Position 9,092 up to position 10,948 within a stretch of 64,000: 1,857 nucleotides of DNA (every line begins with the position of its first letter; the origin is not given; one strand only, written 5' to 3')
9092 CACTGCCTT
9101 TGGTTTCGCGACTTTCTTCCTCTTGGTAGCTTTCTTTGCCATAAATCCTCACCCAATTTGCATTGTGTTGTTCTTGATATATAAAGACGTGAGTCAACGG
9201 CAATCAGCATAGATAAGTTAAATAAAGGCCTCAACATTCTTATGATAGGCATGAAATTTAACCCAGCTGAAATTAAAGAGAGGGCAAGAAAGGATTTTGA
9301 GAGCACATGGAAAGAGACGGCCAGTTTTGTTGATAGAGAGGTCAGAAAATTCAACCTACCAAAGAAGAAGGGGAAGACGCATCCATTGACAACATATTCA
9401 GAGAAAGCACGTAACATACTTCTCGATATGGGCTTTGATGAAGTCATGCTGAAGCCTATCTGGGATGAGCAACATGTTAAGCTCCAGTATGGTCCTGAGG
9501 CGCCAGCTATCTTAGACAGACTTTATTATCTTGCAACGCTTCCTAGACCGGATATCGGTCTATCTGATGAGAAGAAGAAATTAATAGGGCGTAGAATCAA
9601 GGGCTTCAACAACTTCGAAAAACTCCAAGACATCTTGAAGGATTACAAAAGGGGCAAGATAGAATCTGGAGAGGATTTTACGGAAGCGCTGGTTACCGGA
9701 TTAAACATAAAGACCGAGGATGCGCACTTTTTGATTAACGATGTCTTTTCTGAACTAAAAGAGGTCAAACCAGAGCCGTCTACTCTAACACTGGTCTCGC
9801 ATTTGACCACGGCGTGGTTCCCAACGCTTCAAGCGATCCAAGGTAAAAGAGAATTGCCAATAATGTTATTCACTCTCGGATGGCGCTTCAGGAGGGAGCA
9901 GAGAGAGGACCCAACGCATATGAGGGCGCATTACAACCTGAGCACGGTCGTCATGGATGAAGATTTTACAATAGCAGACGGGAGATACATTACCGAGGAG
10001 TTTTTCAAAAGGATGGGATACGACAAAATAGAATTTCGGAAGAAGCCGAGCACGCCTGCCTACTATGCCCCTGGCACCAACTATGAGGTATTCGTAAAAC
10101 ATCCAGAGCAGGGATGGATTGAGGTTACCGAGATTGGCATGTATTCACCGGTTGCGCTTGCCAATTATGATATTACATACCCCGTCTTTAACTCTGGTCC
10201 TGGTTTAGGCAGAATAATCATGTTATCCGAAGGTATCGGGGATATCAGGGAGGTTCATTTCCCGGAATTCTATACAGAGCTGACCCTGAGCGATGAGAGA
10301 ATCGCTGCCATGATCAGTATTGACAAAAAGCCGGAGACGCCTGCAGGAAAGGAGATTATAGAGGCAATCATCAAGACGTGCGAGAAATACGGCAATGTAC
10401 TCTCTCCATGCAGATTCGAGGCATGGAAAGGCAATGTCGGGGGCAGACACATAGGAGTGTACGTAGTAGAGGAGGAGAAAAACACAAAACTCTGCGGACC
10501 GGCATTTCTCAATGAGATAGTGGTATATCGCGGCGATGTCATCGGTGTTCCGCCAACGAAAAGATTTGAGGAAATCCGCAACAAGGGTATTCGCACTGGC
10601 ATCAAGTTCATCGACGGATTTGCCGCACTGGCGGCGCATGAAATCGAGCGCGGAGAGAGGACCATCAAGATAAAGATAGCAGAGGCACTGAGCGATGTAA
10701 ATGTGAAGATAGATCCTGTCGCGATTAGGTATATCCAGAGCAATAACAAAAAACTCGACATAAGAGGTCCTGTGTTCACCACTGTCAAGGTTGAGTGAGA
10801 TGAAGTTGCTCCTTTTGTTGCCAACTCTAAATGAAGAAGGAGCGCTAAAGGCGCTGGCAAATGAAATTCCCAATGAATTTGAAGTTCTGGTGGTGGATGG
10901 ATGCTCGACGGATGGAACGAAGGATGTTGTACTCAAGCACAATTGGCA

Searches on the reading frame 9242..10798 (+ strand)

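Call 5: search_protein_families(library=pfam, proteins=[window:9242-10798:+], max_evalue=0.01)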
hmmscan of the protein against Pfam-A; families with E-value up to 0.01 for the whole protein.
window:9242-10798:+ (518 aa): 3 families
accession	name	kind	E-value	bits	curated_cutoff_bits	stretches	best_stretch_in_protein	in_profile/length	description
PF01409.25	tRNA-synt_2d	-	5.9e-40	137.7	19.8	1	125-341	23-238/246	tRNA synthetases class II core domain (F)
PF18006.6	SepRS_C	-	3e-12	46.8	26.9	1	424-454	1-31/31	O-phosphoseryl-tRNA synthetase C-terminal domain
PF17759.6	tRNA_synthFbeta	-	3e-06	27.3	22.4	1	203-316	92-208/214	Phenylalanyl tRNA synthetase beta chain CLM domain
